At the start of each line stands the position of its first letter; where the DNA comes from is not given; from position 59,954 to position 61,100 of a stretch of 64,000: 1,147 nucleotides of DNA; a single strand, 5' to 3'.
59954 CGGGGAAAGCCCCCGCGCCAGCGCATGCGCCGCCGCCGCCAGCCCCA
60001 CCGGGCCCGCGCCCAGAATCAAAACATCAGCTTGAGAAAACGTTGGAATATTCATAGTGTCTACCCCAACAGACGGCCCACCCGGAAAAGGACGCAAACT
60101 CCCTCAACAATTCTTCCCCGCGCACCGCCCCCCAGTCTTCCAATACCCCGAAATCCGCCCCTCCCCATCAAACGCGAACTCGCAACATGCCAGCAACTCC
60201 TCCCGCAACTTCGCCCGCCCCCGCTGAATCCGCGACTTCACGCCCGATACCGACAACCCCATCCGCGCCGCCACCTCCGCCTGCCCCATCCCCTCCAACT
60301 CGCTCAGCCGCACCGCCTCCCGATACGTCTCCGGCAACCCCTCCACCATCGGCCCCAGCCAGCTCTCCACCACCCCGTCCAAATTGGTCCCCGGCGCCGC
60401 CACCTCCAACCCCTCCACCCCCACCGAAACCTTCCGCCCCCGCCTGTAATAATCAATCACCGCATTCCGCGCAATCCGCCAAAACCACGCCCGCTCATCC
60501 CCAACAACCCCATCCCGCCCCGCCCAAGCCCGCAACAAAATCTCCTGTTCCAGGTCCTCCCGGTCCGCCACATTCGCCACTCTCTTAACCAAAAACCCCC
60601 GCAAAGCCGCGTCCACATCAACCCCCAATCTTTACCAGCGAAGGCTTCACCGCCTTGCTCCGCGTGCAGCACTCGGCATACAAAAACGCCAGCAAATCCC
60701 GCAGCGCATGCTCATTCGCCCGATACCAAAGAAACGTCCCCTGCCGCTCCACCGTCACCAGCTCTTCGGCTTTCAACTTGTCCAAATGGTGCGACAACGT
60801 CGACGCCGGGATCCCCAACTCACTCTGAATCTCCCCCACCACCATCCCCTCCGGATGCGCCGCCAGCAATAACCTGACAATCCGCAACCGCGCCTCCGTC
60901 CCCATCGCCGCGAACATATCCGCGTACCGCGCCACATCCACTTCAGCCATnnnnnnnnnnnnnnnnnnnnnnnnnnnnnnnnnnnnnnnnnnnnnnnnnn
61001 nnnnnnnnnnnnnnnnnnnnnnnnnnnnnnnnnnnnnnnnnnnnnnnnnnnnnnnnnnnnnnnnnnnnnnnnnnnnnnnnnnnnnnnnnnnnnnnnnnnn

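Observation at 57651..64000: Atypical arsenic locus: every accessory protein carries vicinal-Cys tails, and no ArsB/Acr3 pump or ArsC reductase lies in the window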

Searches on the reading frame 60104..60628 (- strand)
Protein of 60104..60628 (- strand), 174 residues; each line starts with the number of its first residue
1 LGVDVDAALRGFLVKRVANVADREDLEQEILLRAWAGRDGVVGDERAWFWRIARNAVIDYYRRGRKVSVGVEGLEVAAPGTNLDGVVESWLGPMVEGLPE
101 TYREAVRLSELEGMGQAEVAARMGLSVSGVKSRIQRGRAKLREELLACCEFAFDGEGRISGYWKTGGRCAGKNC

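Call 3: search_protein_families(library=pfam, proteins=[window:60104-60628:-], max_evalue=0.01)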
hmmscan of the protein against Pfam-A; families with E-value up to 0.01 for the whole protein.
window:60104-60628:- (174 aa): 5 families
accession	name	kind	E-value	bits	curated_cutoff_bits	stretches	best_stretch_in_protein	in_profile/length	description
PF08281.18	Sigma70_r4_2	-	1.8e-16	59.9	25.7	1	94-141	7-54/54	Sigma-70, region 4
PF04542.20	Sigma70_r2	-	4e-10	39.8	24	1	9-65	9-69/71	Sigma-70 region 2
PF04545.22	Sigma70_r4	-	7.8e-09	35.4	24.1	1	96-143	3-50/50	Sigma-70, region 4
PF07638.17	Sigma70_ECF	-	0.0001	22.7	21.1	1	98-145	136-183/185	ECF sigma factor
PF02001.22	DUF134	-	0.0019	19.2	27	1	104-146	41-83/98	Protein of unknown function DUF134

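Call 4: search_protein_families(library=ncbifam, proteins=[window:60104-60628:-], max_evalue=0.01)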
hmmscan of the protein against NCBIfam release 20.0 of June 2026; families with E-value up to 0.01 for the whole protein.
window:60104-60628:- (174 aa): 82 families (the best 25 are shown)
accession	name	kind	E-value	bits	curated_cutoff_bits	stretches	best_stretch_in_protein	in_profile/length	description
NF007215.0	PRK09637.1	equivalog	3.9e-43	147.5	212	1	7-169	12-178/181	RNA polymerase sigma factor SigZ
TIGR02959.1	SigZ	equivalog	1.3e-42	145.5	168.65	1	7-163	6-166/170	RNA polymerase sigma factor SigZ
TIGR02985.1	Sig70_bacteroi1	subfamily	1e-17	64.8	126.4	1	8-145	13-162/162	RNA polymerase sigma-70 factor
TIGR02937.1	sigma70-ECF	superfamily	1.5e-17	63.7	42.9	1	9-145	14-165/165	sigma-70 family RNA polymerase sigma factor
TIGR02983.1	SigE-fam_strep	subfamily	3.7e-16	59.4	141.55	1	10-145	20-158/162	SigE family RNA polymerase sigma factor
TIGR02950.1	SigM_subfam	subfamily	7.2e-16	58.4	147.95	1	12-143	16-156/159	RNA polymerase sigma factor, SigM family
NF058625.1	sigma_PG0214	equivalog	2.2e-15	56.8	130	1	16-146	24-162/170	GFO_1088 family ECF-type sigma factor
NF004113.0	PRK05602.1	equivalog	3.5e-15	56.2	208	1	17-146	66-202/211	RNA polymerase sigma factor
TIGR02960.1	SigX5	hypoth_equivalog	2.4e-14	53.3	264.75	2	15-94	24-107/322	RNA polymerase sigma-70 factor, TIGR02960 family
NF009164.0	PRK12511.1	equivalog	3.7e-14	52.6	185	1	7-143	15-157/182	RNA polymerase sigma factor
NF007229.0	PRK09647.1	equivalog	5.2e-14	52.1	265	1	18-147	66-204/220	RNA polymerase sigma factor SigE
NF009191.0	PRK12539.1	subfamily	1.1e-13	51.1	171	1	11-140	40-174/185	sigma-70 family RNA polymerase sigma factor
TIGR02947.1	SigH_actino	hypoth_equivalog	1.6e-13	50.8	251.55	1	14-146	29-180/193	RNA polymerase sigma-70 factor, TIGR02947 family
NF007227.0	PRK09645.1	subfamily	4.5e-13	49.5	202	1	8-137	25-162/177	sigma-70 family RNA polymerase sigma factor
TIGR02948.1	SigW_bacill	equivalog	1e-12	48.5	243.1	1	16-145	38-184/187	RNA polymerase sigma factor SigW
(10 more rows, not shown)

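Call 52: find_homologous_proteins(query=window:60104-60628:-, max_evalue=1e-10)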
Query window:60104-60628:- (174 aa): 95 proteins with E <= 1e-10 among 429 candidates.
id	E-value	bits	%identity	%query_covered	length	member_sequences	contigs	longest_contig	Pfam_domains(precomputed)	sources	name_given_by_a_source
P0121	3.1e-102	357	95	98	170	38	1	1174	PF04545.23,PF04542.21,PF08281.19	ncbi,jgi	jgi:RNA polymerase sigma-70 factor (ECF subfamily)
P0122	1.1e-95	336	90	98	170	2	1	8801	PF04545.23,PF04542.21,PF08281.19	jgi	jgi:RNA polymerase sigma-70 factor (ECF subfamily)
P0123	9.2e-91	320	86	98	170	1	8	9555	PF04545.23,PF04542.21,PF08281.19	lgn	-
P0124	1.5e-78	280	75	98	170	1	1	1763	PF04545.23,PF04542.21,PF08281.19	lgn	-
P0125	1.5e-51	192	55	97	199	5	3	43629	PF07638.18,PF04545.23,PF04542.21,PF08281.19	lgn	-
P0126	5.9e-49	184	55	93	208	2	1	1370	PF07638.18,PF04545.23,PF04542.21,PF08281.19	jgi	jgi:RNA polymerase sigma-70 factor (ECF subfamily)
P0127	6.5e-49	184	56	95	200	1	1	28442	PF07638.18,PF04545.23,PF04542.21,PF08281.19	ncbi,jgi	jgi:RNA polymerase sigma-70 factor, ECF subfamily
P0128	1.2e-48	183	56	94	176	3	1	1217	PF04545.23,PF04542.21,PF08281.19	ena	-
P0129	4.5e-47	178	52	98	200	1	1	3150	PF07638.18,PF04545.23,PF04542.21,PF08281.19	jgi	-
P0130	1.2e-45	173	57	93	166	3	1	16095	PF04542.21,PF08281.19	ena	-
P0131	3.5e-34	136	45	97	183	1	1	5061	PF04542.21,PF08281.19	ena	-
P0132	5.9e-32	129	44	95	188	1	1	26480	PF07638.18,PF04545.23,PF04542.21,PF08281.19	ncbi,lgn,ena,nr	ncbi:MAG TPA: RNA polymerase sigma factor SigZ [Verrucomicrobiales bacterium]|nr:RNA polymerase sigm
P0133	7.3e-32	128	45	97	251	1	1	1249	PF04545.23,PF04542.21,PF08281.19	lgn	-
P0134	2.5e-31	127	43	97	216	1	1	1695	PF04545.23,PF04542.21,PF08281.19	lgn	-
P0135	2.5e-31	127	43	95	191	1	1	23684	PF07638.18,PF04545.23,PF04542.21,PF08281.19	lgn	-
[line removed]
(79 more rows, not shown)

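Call 54: find_encoding_contigs(protein=P0125, flank=7000, max_places=1)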
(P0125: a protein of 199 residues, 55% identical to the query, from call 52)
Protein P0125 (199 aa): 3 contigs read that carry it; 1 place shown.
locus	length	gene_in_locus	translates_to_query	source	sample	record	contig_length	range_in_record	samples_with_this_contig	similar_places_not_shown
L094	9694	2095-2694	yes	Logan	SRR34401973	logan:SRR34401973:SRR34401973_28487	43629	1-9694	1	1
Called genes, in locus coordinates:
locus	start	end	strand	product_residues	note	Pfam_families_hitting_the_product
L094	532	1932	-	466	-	PF00248:Aldo_ket_red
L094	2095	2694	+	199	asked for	PF07638:Sigma70_ECF (weak), PF04542:Sigma70_r2, PF04545:Sigma70_r4, PF08281:Sigma70_r4_2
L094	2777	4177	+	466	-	PF01266:DAO (weak), PF01494:FAD_binding_3 (weak), PF07992:Pyr_redox_2 (weak), PF13450:NAD_binding_8 (faint), PF13738:Pyr_redox_3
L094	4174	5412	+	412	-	PF07690:MFS_1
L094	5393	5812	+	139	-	PF10604:Polyketide_cyc2, PF03364:Polyketide_cyc (faint)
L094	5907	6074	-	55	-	-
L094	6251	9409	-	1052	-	PF04879:Molybdop_Fe4S4 (weak), PF00384:Molybdopterin, PF01568:Molydop_binding (weak)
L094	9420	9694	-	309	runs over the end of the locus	PF13187:Fer4_9 (faint), PF13247:Fer4_11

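Call 55: find_encoding_contigs(protein=P0127, flank=7000, max_places=1)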
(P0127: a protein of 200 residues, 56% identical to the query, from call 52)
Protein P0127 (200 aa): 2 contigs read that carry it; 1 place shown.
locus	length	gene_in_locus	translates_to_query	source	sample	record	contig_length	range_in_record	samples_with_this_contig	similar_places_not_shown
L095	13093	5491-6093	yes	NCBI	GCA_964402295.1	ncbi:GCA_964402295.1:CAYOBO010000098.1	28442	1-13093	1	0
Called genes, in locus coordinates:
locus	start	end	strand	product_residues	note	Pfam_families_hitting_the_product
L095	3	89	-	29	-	?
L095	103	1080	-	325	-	PF03773:ArsP_1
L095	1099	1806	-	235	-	-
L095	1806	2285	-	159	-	-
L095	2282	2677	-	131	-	PF08859:DGC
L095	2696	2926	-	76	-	PF13192:Thioredoxin_3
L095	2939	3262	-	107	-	PF12840:HTH_20 (weak), PF01022:HTH_5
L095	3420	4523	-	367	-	PF07396:Porin_O_P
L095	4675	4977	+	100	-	PF12802:MarR_2 (faint), PF01022:HTH_5, PF12840:HTH_20, PF09339:HTH_IclR (weak)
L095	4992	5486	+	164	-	PF01451:LMWPc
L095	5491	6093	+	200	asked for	PF07638:Sigma70_ECF (weak), PF04542:Sigma70_r2, PF08281:Sigma70_r4_2, PF04545:Sigma70_r4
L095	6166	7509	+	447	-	PF01266:DAO (faint), PF07992:Pyr_redox_2 (faint), PF13738:Pyr_redox_3 (weak)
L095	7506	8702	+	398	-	PF07690:MFS_1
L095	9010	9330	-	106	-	PF07238:PilZ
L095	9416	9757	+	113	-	PF09656:PGPGW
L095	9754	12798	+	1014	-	PF13620:CarboxypepD_reg, PF13715:CarbopepD_reg_2, PF25183:OMP_b-brl_4, PF00593:TonB_dep_Rec_b-barrel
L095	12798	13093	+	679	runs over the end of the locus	PF13519:VWA_2 (faint)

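Call 56: find_encoding_contigs(protein=P0132, flank=6000, max_places=1)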
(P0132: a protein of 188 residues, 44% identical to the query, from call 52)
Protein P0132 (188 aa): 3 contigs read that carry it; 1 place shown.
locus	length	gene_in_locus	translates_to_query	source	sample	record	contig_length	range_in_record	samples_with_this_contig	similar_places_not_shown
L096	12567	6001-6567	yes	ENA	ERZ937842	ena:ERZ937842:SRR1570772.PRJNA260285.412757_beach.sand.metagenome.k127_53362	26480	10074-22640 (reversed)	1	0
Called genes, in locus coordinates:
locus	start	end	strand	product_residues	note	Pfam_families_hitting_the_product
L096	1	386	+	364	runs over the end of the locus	PF13439:Glyco_transf_4, PF13579:Glyco_trans_4_4 (weak), PF20706:GT4-conflict, PF00534:Glycos_transf_1, PF13692:Glyco_trans_1_4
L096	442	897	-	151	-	PF01668:SmpB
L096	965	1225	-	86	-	PF01192:RNA_pol_Rpb6 (weak)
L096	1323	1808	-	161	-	PF04461:YajQ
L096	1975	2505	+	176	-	PF02390:Methyltransf_4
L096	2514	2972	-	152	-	PF04020:Phage_holin_4_2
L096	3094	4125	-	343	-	PF01261:AP_endonuc_2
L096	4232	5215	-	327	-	PF00291:PALP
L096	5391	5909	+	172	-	PF00903:Glyoxalase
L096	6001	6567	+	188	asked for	PF07638:Sigma70_ECF (faint), PF04542:Sigma70_r2, PF08281:Sigma70_r4_2, PF04545:Sigma70_r4 (weak)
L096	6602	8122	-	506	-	PF00083:Sugar_tr, PF07690:MFS_1, PF00083:Sugar_tr (weak)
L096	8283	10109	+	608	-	PF01566:Nramp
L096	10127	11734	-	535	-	PF05960:DUF885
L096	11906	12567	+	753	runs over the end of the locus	PF00989:PAS (faint), PF13188:PAS_8 (faint), PF08448:PAS_4 (faint), PF13426:PAS_9 (weak), PF00512:HisKA, PF02518:HATPase_c, PF00072:Response_reg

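Call 57: find_encoding_contigs(protein=P0146, flank=6000, max_places=1)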
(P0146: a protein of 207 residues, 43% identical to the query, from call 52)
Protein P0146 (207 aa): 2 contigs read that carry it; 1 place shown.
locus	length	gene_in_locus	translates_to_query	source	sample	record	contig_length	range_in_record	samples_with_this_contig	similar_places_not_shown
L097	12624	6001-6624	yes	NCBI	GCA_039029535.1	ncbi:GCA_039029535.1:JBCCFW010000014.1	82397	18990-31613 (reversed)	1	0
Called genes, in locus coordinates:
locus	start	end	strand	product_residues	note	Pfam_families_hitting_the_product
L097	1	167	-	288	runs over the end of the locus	-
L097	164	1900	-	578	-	-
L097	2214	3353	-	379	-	PF12804:NTP_transf_3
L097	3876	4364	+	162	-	-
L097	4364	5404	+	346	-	PF13421:Band_7_1, PF01145:Band_7, PF09851:SHOCT (weak)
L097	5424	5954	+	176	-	PF00515:TPR_1 (faint), PF13424:TPR_12 (weak), PF13428:TPR_14 (faint), PF14559:TPR_19, PF13432:TPR_16 (weak), PF07719:TPR_2 (weak), PF13174:TPR_6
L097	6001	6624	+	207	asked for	PF07638:Sigma70_ECF, PF04542:Sigma70_r2, PF08281:Sigma70_r4_2, PF04545:Sigma70_r4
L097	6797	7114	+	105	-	-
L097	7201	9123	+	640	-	-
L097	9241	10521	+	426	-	PF02127:Peptidase_M18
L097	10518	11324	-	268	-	PF13489:Methyltransf_23, PF08241:Methyltransf_11, PF08242:Methyltransf_12, PF13649:Methyltransf_25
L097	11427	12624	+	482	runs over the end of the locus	-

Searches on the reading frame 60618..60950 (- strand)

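Call 3: search_protein_families(library=pfam, proteins=[window:60618-60950:-], max_evalue=0.01)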
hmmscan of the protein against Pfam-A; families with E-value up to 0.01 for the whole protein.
window:60618-60950:- (110 aa): 9 families
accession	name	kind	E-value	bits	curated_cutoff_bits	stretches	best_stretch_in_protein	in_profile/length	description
PF12840.13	HTH_20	-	8.6e-13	48.5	27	1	17-68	2-51/51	Helix-turn-helix domain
PF01022.26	HTH_5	-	4.3e-10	39.7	22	1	19-66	2-46/47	Bacterial regulatory protein, arsR family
PF12802.13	MarR_2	-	1.2e-06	29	27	1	28-71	13-56/61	MarR family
PF09339.16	HTH_IclR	-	4.8e-05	23.5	22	1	28-66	11-49/52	IclR helix-turn-helix domain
PF24038.1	DUF7347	-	5.9e-05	23.7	27.6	1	10-62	2-55/77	Domain of unknown function (DUF7347)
PF20024.5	DUF6432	-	0.00029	21.4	29.6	1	22-84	15-77/97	Family of unknown function (DUF6432)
PF01047.28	MarR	-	0.0014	18.9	24.6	1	29-69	11-51/59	MarR family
PF13412.12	HTH_24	-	0.0016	18.4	21.9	1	21-66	5-48/48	Winged helix-turn-helix DNA-binding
PF01978.25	TrmB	-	0.0051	17.1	25.6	1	35-78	22-64/68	Sugar-specific transcriptional regulator TrmB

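Call 4: search_protein_families(library=ncbifam, proteins=[window:60618-60950:-], max_evalue=0.01)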
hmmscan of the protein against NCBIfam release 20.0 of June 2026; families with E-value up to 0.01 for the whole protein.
window:60618-60950:- (110 aa): 9 families
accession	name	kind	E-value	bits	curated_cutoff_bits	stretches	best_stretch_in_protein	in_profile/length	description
NF033788.1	HTH_metalloreg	subfamily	1.1e-20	73.2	55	1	10-87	2-77/77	metalloregulator ArsR/SmtB family transcription factor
NF041413.1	ArsR_Rv2640c_fam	equivalog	3.9e-15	56.3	155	1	13-95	36-118/118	Rv2640c family ArsR-like transcriptional regulator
NF033789.1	repress_SdpR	subfamily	3e-13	49.5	100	1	12-91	1-77/79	autorepressor SdpR family transcription factor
NF045707.1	Dbac_1936_reg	equivalog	5.5e-12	45.6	115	1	9-89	7-84/99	ArsR/SmtB-type metalloregulator TsoR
NF040642.1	sulf_sens_BigR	equivalog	3.6e-07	30.1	155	1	10-96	11-94/95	sulfite-sensing transcriptional repressor BigR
NF052532.1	TransRegPagRBaca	equivalog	4.7e-05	23.4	170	1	10-90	18-95/99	transcriptional repressor PagR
NF007528.0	PRK10141.1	subfamily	0.00018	21.4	97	1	11-81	8-76/117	metalloregulator ArsR/SmtB family transcription factor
TIGR01884.1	cas_HTH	subfamily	0.0034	16.8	60.2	1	15-69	138-190/202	CRISPR-associated CARF protein Csa3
NF053755.1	MsvR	equivalog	0.0073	16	220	1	14-68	8-59/236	transcriptional factor MsvR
